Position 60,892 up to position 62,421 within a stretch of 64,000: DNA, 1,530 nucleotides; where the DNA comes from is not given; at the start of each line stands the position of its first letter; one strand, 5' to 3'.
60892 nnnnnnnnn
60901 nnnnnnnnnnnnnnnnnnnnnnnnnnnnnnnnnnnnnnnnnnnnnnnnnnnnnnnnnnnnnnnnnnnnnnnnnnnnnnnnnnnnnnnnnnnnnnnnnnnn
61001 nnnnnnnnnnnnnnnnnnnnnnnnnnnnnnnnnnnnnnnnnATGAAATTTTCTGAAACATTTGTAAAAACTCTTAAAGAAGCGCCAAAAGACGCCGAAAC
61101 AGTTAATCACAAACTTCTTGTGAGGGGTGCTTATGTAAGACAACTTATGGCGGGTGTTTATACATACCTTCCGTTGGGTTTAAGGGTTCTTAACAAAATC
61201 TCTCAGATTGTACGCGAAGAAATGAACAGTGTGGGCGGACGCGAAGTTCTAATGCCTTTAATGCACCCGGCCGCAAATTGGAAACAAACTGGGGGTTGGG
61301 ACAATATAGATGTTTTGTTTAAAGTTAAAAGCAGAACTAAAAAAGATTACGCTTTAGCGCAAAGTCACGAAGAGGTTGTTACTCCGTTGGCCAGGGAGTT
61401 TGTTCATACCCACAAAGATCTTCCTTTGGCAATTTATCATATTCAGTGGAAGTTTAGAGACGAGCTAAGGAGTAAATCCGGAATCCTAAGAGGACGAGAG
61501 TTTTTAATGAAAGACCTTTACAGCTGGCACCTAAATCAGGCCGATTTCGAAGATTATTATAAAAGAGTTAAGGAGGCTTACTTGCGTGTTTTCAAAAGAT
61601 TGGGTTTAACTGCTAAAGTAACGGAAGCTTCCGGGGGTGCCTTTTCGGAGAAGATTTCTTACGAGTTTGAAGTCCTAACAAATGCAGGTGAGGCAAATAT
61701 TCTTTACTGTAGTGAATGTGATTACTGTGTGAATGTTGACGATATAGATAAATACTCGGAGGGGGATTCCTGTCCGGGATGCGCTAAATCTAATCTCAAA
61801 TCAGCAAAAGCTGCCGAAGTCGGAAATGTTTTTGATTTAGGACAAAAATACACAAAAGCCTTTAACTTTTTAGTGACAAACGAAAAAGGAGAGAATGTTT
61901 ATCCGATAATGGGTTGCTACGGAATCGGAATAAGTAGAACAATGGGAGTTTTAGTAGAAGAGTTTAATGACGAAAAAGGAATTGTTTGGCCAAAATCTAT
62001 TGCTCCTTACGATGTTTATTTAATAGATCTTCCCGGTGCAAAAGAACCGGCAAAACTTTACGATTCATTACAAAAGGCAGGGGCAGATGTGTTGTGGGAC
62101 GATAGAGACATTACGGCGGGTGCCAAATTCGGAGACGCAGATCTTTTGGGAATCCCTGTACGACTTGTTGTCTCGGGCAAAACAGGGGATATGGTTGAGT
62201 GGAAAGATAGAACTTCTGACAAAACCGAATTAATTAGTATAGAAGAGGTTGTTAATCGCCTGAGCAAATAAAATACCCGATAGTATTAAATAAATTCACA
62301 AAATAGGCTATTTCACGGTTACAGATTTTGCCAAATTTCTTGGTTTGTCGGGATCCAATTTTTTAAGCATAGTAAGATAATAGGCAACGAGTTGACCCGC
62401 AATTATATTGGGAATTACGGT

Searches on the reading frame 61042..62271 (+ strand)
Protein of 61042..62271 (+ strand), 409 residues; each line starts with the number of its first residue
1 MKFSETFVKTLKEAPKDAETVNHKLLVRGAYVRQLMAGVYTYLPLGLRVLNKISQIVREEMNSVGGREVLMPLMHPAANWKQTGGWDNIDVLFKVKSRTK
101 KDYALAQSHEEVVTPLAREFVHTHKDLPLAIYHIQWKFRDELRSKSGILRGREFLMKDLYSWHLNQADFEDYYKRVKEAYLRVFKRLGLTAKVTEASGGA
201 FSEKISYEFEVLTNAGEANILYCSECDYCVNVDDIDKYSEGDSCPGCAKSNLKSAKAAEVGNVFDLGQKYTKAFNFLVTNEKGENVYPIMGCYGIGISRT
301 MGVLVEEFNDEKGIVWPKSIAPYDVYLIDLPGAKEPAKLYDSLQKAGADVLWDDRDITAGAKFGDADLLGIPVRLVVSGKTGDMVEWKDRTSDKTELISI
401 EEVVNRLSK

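Call 9: search_protein_families(library=pfam, proteins=[window:61042-62271:+])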
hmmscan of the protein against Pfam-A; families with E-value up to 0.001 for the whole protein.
window:61042-62271:+ (409 aa): 2 families
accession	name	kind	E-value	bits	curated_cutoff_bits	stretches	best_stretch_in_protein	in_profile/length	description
PF00587.30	tRNA-synt_2b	-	1.3e-30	107.2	29.3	1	93-307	1-178/179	tRNA synthetase class II core domain (G, H, P, S and T)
PF03129.25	HGTP_anticodon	-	2.4e-11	44.1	21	1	337-408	19-92/94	Anticodon binding domain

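Call 10: search_protein_families(library=ncbifam, proteins=[window:61042-62271:+])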
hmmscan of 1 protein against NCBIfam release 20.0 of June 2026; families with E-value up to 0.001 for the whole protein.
window:61042-62271:+ (409 aa): 9 families
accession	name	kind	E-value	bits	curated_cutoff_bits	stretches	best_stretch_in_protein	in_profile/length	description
NF006625.0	PRK09194.1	equivalog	3e-146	488.6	558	2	1-235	1-236/559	proline--tRNA ligase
TIGR00409.1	proS_fam_II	equivalog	7.5e-130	434.5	306.7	2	1-233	1-234/568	proline--tRNA ligase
NF008979.1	PRK12325.1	exception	5.6e-121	404.4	550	1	1-407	1-436/437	proline--tRNA ligase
TIGR00408.1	proS_fam_I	equivalog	2.4e-34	119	437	2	250-407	211-377/475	proline--tRNA ligase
TIGR00418.1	thrS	equivalog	5.2e-20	71.9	383.65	2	33-193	187-348/565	threonine--tRNA ligase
NF003211.1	PRK04173.1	equivalog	3.2e-11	42.8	312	1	123-405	184-452/454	glycine--tRNA ligase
TIGR00389.1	glyS_dimeric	equivalog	1e-09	37.5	243.3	0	124-186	179-241/565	glycine--tRNA ligase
NF003068.0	PRK03991.1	equivalog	5.8e-09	34.8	484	1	37-408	217-589/613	threonine--tRNA ligase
TIGR00442.1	hisS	equivalog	0.0002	20.5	286.75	0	36-155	3-121/406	histidine--tRNA ligase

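Call 11: find_related_loci(query=window:61042-62271:+, collection=genome_contigs, flank=3000)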
Query window:61042-62271:+ (409 aa) in genome_contigs; peptide patterns used: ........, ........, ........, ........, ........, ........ (x = any residue, [..] = any of these).
600 stretches matched a pattern (row limit reached: there are more); 595 encode a relative of the query (tblastn E <= 1e-3); the best 80 are kept; 80 distinct loci.
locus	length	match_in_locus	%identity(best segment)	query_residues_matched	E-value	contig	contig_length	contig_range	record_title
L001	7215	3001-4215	72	1-407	0e+0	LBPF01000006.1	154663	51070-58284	MAG: Candidatus Woesebacteria bacterium GW2011_GWB1_33_38 UR44_C0006, whole genome shotgun sequence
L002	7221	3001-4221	66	1-404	0e+0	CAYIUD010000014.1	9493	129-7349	MAG TPA_asm: uncultured Pseudomonadales bacterium isolate ERP119705_co5_501 genome assembly, contig: NODE_9343_length_94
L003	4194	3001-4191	63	4-398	1e-176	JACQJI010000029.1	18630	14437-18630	MAG: Candidatus Doudnabacteria bacterium isolate NC_groundwater_1147_Ag_S-0.1um_47_53 S_p1_S3_coassembly_k141_1607914, w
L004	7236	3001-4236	59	1-407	1e-173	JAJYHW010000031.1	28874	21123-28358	MAG: bacterium isolate DBS1-3.bin97 NODE_2657_length_28874_cov_1.4693, whole genome shotgun sequence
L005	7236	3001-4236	62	1-407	6e-173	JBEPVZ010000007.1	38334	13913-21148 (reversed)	MAG: Candidatus Daviesbacteria bacterium isolate 22E.vamb.044 NODE_892_length_38334_cov_7.059510, whole genome shotgun s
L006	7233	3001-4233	51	1-407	5e-144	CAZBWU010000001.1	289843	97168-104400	MAG TPA_asm: uncultured Gammaproteobacteria bacterium isolate SRP219642_co6_52 genome assembly, contig: NODE_6_length_28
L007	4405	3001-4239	50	1-408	1e-144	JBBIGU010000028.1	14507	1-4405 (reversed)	MAG: Candidatus Peregrinibacteria bacterium isolate RSF170216_bin_99 NODE_2067_length_14507_cov_1.04666, whole genome sh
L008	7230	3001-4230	52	1-401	1e-142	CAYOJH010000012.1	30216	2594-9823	MAG TPA_asm: uncultured Gammaproteobacteria bacterium isolate SRP193066_co2_65 genome assembly, contig: NODE_776_length_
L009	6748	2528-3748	52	1-408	2e-142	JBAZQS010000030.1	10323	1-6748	MAG: Patescibacteria group bacterium isolate SO_2017_SWC_59 scaffold_5601_c1_LP-4_2017, whole genome shotgun sequence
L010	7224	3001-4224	50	1-405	7e-133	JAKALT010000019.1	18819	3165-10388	MAG: bacterium isolate WY5.bin133 NODE_4705_length_18819_cov_2.080730, whole genome shotgun sequence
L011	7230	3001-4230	50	1-407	6e-132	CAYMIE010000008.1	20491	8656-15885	MAG TPA_asm: uncultured Gammaproteobacteria bacterium isolate SRP050083_co3_380 genome assembly, contig: NODE_1903_lengt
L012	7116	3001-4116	52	1-370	4e-131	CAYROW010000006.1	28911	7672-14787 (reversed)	MAG TPA_asm: uncultured Gammaproteobacteria bacterium isolate SRP192515_co2_1 genome assembly, contig: NODE_1179_length_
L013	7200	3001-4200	50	1-407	2e-126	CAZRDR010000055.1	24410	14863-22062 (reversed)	MAG TPA_asm: uncultured Gammaproteobacteria bacterium isolate SRP135725_co2_727 genome assembly, contig: k141_3890145, w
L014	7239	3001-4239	47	1-407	1e-124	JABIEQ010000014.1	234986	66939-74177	MAG: Candidatus Magasanikbacteria bacterium isolate SI053_bin100 k141_800828, whole genome shotgun sequence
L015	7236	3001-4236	48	1-392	4e-123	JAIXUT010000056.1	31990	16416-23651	MAG: Alphaproteobacteria bacterium isolate D1_MAG_00039 pond_D1_MAG_00039_000000000212, whole genome shotgun sequence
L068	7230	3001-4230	42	1-403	6e-106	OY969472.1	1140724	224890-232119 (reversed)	MAG: uncultured bacterium isolate MFD02416.bin.c.3 genome assembly, chromosome: 1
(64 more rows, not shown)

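Call 25: find_related_loci(query=window:61042-62271:+, collection=metagenome_contigs, flank=1500)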
Query window:61042-62271:+ (409 aa) in metagenome_contigs; peptide patterns used: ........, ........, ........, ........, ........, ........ (x = any residue, [..] = any of these).
600 stretches matched a pattern (row limit reached: there are more); 588 encode a relative of the query (tblastn E <= 1e-3); the best 80 are kept; 80 distinct loci.
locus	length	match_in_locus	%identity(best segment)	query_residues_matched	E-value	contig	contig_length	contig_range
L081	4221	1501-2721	69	1-408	0e+0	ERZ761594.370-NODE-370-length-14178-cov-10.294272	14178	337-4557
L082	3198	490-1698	61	1-403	0e+0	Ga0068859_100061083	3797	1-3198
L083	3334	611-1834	59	1-402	7e-171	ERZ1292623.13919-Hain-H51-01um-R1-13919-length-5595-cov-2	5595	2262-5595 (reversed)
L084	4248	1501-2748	52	1-407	5e-145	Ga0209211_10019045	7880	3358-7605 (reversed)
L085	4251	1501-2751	50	1-407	1e-141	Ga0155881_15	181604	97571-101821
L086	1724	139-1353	51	10-407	3e-150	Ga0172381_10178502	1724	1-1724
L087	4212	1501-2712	51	1-407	1e-138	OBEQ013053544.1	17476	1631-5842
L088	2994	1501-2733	50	1-407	1e-140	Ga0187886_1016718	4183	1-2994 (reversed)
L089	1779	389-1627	50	1-409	2e-146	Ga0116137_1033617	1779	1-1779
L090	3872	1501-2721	51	1-407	4e-136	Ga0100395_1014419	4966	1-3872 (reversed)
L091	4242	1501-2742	48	1-404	2e-133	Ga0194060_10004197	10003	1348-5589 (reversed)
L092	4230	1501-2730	50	1-407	3e-132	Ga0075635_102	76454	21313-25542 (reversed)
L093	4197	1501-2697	50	1-407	5e-132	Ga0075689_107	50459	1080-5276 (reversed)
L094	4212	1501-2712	50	1-403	4e-132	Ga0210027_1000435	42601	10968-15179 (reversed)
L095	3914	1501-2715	50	1-407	3e-134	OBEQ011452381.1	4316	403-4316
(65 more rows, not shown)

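Call 33: find_homologous_proteins(query=window:61042-62271:+, max_evalue=1e-100)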
Query window:61042-62271:+ (409 aa): 6009 proteins with E <= 1e-100 among 8000 candidates; the best 120 are listed.
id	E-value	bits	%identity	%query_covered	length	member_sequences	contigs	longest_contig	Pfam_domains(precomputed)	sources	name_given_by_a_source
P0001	8.1e-277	936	100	100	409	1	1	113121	PF03129.26,PF00587.31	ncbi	-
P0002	5.9e-247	837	88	100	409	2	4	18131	PF03129.26,PF00587.31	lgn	-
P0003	3.0e-235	799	83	100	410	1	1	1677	PF03129.26,PF00587.31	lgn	-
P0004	3.6e-235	799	82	100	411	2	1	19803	PF03129.26,PF00587.31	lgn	-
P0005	1.2e-232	790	82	100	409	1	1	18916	PF03129.26,PF00587.31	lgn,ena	-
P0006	4.1e-232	789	82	100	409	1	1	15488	PF03129.26,PF00587.31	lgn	-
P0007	5.9e-225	765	79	100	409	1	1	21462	PF03129.26,PF00587.31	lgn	-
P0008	2.7e-223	760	76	100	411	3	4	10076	PF03129.26,PF00587.31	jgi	jgi:prolyl-tRNA synthetase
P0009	3.4e-223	759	78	99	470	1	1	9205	PF03129.26,PF00587.31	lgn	-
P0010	4.6e-223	759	78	100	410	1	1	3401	PF03129.26,PF00587.31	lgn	-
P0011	2.3e-222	756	76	100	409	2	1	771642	PF03129.26,PF00587.31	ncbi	-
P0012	1.4e-221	754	77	100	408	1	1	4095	PF03129.26,PF00587.31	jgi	jgi:prolyl-tRNA synthetase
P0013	2.1e-221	753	77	100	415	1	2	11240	PF03129.26,PF00587.31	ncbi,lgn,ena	-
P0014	2.5e-221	753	77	100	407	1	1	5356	PF03129.26,PF00587.31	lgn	-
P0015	1.4e-220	751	77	98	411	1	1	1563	PF03129.26,PF00587.31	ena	-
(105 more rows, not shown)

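Call 35: find_encoding_contigs(protein=P0002, flank=2000, max_places=3)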
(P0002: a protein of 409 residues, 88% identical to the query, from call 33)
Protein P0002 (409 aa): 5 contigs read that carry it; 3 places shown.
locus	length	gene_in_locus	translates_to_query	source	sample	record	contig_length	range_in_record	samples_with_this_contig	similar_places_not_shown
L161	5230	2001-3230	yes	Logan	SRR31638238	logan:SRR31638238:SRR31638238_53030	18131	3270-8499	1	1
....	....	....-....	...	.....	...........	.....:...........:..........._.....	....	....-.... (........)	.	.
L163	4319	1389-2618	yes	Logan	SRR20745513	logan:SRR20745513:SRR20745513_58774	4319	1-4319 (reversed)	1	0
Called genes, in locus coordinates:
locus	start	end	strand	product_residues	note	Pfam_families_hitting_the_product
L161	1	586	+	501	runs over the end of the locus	-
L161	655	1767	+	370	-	PF02163:Peptidase_M50, PF13180:PDZ_2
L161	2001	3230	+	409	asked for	PF00587:tRNA-synt_2b, PF03129:HGTP_anticodon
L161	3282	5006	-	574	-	PF13230:GATase_4, PF13522:GATase_6, PF13537:GATase_7, PF01380:SIS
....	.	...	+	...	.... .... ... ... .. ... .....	?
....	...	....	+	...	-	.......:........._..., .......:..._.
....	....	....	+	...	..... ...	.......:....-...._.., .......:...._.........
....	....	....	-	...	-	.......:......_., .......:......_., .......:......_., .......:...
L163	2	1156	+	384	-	?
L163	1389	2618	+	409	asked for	PF00587:tRNA-synt_2b, PF03129:HGTP_anticodon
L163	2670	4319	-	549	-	?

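Call 36: find_encoding_contigs(protein=P0004, flank=2000, max_places=2)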
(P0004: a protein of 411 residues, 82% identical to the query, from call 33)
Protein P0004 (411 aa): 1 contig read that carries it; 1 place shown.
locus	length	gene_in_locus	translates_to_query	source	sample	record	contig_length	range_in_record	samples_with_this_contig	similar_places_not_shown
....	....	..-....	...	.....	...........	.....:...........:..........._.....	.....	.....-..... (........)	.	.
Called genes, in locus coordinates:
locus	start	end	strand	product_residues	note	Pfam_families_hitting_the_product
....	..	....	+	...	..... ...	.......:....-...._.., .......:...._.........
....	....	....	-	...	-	-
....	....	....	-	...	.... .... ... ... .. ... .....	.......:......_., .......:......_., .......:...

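Call 37: find_encoding_contigs(protein=P0005, flank=2000, max_places=2)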
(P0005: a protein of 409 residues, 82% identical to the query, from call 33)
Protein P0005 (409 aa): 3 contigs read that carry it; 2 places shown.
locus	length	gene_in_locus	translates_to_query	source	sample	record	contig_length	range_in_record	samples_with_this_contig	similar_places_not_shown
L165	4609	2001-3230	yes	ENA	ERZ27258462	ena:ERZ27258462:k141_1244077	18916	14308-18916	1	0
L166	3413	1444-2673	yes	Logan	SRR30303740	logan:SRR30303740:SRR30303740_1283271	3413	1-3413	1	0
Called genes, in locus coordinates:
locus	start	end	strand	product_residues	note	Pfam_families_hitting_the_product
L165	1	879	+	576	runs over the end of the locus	-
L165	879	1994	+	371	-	PF02163:Peptidase_M50, PF13180:PDZ_2, PF17820:PDZ_6 (weak)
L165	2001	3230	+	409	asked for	PF00587:tRNA-synt_2b, PF03129:HGTP_anticodon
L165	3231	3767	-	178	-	-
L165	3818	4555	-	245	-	-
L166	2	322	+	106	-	?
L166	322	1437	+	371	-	PF02163:Peptidase_M50, PF13180:PDZ_2, PF17820:PDZ_6 (weak)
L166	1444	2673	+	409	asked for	PF00587:tRNA-synt_2b, PF03129:HGTP_anticodon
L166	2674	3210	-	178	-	-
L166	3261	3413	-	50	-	?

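Call 38: find_encoding_contigs(protein=P0006, flank=2000, max_places=2)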
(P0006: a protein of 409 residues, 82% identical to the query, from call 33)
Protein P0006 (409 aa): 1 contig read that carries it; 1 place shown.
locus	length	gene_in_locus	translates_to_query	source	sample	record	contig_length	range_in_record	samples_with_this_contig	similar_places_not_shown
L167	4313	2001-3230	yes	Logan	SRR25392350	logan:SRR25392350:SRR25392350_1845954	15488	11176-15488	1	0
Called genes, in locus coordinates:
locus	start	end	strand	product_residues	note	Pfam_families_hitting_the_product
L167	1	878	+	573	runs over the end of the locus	-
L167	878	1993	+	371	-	PF02163:Peptidase_M50, PF13180:PDZ_2, PF17820:PDZ_6 (weak)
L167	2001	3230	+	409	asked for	PF00587:tRNA-synt_2b, PF03129:HGTP_anticodon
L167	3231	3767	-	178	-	-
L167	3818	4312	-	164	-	?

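Call 40: find_homologous_proteins(query=L095:1501-2730:+, max_evalue=1e-100)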
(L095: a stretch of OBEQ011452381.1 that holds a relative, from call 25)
Query L095:1501-2730:+ (409 aa): 6537 proteins with E <= 1e-100 among 8000 candidates; the best 120 are listed.
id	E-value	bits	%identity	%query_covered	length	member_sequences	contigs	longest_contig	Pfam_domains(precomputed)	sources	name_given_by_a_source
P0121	1.0e-271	919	100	100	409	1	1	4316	PF03129.26,PF00587.31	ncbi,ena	-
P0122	1.1e-240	817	88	99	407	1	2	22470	PF03129.26,PF00587.31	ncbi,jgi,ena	-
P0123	3.7e-240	815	88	99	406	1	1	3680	PF03129.26,PF00587.31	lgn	-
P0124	2.9e-238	809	86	100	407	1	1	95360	PF03129.26,PF00587.31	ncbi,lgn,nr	ncbi:MAG: aminoacyl--tRNA ligase-related protein [Candidatus Curtissbacteria bacterium]|nr:aminoacyl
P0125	3.8e-204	696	72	99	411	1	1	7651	PF03129.26,PF00587.31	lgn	-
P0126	6.6e-203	692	72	99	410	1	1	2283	PF03129.26,PF00587.31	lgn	-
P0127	5.2e-200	683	71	100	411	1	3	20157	PF03129.26,PF00587.31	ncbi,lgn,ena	-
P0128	6.5e-200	682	72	100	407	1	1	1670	PF03129.26,PF00587.31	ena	-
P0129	1.5e-199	681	71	99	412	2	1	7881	PF03129.26,PF00587.31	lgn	-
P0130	8.4e-199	679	71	100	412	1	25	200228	PF03129.26,PF00587.31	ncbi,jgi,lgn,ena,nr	ncbi:MAG: hypothetical protein A3C30_01895 [Candidatus Levybacteria bacterium RIFCSPHIGHO2_02_FULL_4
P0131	3.0e-198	677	71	100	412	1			PF03129.26,PF00587.31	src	-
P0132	3.9e-198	677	71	100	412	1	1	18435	PF03129.26,PF00587.31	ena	-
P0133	9.1e-198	675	72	99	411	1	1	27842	PF03129.26,PF00587.31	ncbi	-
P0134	2.2e-197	674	69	100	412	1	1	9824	PF03129.26,PF00587.31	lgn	-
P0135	2.3e-196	671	71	99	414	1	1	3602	PF03129.26,PF00587.31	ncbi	-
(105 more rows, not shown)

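Call 41: find_encoding_contigs(protein=P0124, flank=2500, max_places=2)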
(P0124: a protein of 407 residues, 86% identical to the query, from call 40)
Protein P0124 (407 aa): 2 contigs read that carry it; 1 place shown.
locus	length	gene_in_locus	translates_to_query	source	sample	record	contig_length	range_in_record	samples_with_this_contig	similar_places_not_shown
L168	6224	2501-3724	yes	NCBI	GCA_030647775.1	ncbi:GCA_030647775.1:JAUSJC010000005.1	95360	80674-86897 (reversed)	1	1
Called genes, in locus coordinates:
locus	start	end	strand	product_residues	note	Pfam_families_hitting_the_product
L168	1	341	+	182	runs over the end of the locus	PF01765:RRF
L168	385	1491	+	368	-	PF02163:Peptidase_M50, PF13180:PDZ_2, PF17820:PDZ_6 (weak)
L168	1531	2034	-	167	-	PF20803:PaaX_M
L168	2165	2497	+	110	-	PF01588:tRNA_bind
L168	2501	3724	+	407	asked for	PF00587:tRNA-synt_2b, PF03129:HGTP_anticodon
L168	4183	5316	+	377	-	PF05697:Trigger_N, PF05698:Trigger_C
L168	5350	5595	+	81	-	-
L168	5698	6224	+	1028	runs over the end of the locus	-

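Call 42: find_encoding_contigs(protein=P0122, flank=2500, max_places=2)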
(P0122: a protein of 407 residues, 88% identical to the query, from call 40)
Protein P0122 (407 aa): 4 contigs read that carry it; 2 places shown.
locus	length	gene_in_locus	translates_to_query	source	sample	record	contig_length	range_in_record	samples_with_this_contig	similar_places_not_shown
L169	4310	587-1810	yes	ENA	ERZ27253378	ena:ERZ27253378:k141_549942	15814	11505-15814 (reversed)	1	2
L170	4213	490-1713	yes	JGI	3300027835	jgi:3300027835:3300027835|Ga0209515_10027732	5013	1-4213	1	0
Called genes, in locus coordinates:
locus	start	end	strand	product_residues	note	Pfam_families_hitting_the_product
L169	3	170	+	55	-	?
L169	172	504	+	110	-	PF01588:tRNA_bind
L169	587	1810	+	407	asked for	PF00587:tRNA-synt_2b, PF03129:HGTP_anticodon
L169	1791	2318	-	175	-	-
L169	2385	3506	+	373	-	PF05697:Trigger_N, PF05698:Trigger_C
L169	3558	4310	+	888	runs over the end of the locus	PF07728:AAA_5 (weak)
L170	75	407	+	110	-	PF01588:tRNA_bind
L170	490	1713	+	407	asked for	PF00587:tRNA-synt_2b, PF03129:HGTP_anticodon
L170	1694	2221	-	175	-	-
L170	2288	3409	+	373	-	PF05697:Trigger_N, PF05698:Trigger_C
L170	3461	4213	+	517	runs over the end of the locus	?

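Call 43: find_encoding_contigs(protein=P0130, flank=2500, max_places=3)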
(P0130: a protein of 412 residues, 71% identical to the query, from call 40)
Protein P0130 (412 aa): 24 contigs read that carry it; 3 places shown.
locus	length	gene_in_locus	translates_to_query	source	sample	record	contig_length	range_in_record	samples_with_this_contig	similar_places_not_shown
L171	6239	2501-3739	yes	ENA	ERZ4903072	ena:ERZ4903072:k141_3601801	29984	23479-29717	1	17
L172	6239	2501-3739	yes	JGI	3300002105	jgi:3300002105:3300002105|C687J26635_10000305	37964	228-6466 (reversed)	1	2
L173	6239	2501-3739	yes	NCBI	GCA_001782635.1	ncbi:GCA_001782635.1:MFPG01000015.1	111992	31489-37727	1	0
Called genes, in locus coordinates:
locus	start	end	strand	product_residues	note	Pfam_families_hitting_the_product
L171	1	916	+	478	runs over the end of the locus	PF03215:Rad17 (faint), PF13177:DNA_pol3_delta2 (weak), PF00004:AAA, PF07728:AAA_5 (faint), PF13401:AAA_22 (faint), PF13177:DNA_pol3_delta2, PF12169:DNA_pol3_gamma3 (faint)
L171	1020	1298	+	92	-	PF02575:YbaB_DNA_bd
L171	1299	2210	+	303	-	PF13793:Pribosyltran_N, PF00156:Pribosyltran, PF14572:Pribosyl_synth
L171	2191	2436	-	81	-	-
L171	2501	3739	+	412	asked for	PF00587:tRNA-synt_2b, PF03129:HGTP_anticodon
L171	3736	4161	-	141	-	-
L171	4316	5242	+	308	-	-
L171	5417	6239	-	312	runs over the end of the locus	PF03462:PCRF, PF00472:RF-1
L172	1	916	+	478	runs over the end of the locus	PF03215:Rad17 (faint), PF13177:DNA_pol3_delta2 (weak), PF00004:AAA, PF07728:AAA_5 (faint), PF13401:AAA_22 (faint), PF13177:DNA_pol3_delta2, PF12169:DNA_pol3_gamma3 (faint)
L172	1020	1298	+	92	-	PF02575:YbaB_DNA_bd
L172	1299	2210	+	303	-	PF13793:Pribosyltran_N, PF00156:Pribosyltran, PF14572:Pribosyl_synth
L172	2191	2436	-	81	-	-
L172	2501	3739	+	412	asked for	PF00587:tRNA-synt_2b, PF03129:HGTP_anticodon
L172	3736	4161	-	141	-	-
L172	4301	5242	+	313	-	-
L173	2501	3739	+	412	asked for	PF00587:tRNA-synt_2b, PF03129:HGTP_anticodon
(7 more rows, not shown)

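Call 44: find_encoding_contigs(protein=P0133, flank=2500, max_places=2)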
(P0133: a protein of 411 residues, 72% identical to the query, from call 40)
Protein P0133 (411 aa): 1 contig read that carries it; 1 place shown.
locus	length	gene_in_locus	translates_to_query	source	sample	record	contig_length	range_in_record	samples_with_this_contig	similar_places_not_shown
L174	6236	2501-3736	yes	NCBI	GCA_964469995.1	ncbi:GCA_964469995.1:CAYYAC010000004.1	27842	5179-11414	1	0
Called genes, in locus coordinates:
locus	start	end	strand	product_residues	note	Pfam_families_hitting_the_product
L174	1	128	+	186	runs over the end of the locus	PF01765:RRF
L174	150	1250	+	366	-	PF02163:Peptidase_M50, PF13180:PDZ_2, PF17820:PDZ_6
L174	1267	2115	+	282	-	-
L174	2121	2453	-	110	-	-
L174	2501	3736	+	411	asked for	PF00587:tRNA-synt_2b, PF03129:HGTP_anticodon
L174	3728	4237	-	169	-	-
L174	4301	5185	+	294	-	-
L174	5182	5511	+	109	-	PF11969:DcpS_C, PF01230:HIT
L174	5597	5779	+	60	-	PF01165:Ribosomal_S21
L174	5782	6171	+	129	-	PF02130:YbeY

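Call 62: find_homologous_proteins(query=L068:3001-4236:+, max_evalue=1e-100)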
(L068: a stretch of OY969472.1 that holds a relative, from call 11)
Query L068:3001-4236:+ (412 aa): 7994 proteins with E <= 1e-100 among 8000 candidates; the best 120 are listed.
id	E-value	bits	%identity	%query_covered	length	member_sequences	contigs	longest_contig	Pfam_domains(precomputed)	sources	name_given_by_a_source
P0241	3.3e-268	907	100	100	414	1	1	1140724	PF03129.26,PF00587.31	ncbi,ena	-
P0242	3.2e-211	719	78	98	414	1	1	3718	PF03129.26,PF00587.31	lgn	-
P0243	3.9e-211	719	77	100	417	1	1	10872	PF03129.26,PF00587.31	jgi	jgi:prolyl-tRNA synthetase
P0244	1.2e-210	717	78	99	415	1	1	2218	PF03129.26,PF00587.31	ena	-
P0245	2.6e-209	713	78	99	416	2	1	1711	PF03129.26,PF00587.31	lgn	-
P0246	4.9e-209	712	77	100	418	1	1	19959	PF03129.26,PF00587.31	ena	-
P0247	1.9e-207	707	75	100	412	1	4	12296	PF03129.26,PF00587.31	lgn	-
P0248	5.2e-207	705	75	100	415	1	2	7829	PF03129.26,PF00587.31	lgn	-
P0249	2.2e-206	703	75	100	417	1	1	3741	PF03129.26,PF00587.31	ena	-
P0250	2.1e-205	700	75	100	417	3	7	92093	PF03129.26,PF00587.31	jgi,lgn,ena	-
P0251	4.5e-203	692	75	100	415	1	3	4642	PF03129.26,PF00587.31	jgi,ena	-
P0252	1.1e-202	691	74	100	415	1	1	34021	PF03129.26,PF00587.31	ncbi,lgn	ncbi:MAG: aminoacyl--tRNA ligase-related protein [Candidatus Dojkabacteria bacterium]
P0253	1.9e-202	690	74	100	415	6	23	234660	PF03129.26,PF00587.31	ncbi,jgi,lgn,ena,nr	ncbi:prolyl-tRNA synthetase [Patescibacteria group bacterium]|nr:prolyl-tRNA synthetase [Candidatus 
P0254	2.1e-202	690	74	98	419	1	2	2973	PF03129.26,PF00587.31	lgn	-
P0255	5.1e-202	689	73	100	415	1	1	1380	PF03129.26,PF00587.31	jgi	jgi:prolyl-tRNA synthetase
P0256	6.1e-202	689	73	100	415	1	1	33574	PF03129.26,PF00587.31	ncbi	ncbi:MAG: proline--tRNA ligase [Candidatus Dojkabacteria bacterium]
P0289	4.0e-191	653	71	100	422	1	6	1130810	PF03129.26,PF00587.31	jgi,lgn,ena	-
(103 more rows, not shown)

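Call 63: find_encoding_contigs(protein=P0246, flank=1500, max_places=2)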
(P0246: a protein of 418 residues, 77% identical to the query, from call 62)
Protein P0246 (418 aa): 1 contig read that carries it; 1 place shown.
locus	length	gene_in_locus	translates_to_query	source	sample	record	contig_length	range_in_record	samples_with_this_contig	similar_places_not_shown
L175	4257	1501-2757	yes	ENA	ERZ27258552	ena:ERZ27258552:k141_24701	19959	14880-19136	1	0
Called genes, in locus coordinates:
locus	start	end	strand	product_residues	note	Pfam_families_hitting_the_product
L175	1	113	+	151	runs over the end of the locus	-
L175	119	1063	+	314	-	PF01565:FAD_binding_4, PF02873:MurB_C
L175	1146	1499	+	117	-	PF02482:Ribosomal_S30AE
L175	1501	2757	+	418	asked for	PF00587:tRNA-synt_2b, PF03129:HGTP_anticodon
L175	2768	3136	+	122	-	-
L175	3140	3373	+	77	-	PF00462:Glutaredoxin, PF13417:GST_N_3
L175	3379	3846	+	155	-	-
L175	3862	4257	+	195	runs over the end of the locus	PF10108:DNA_pol_B_exo2 (faint), PF13482:RNase_H_2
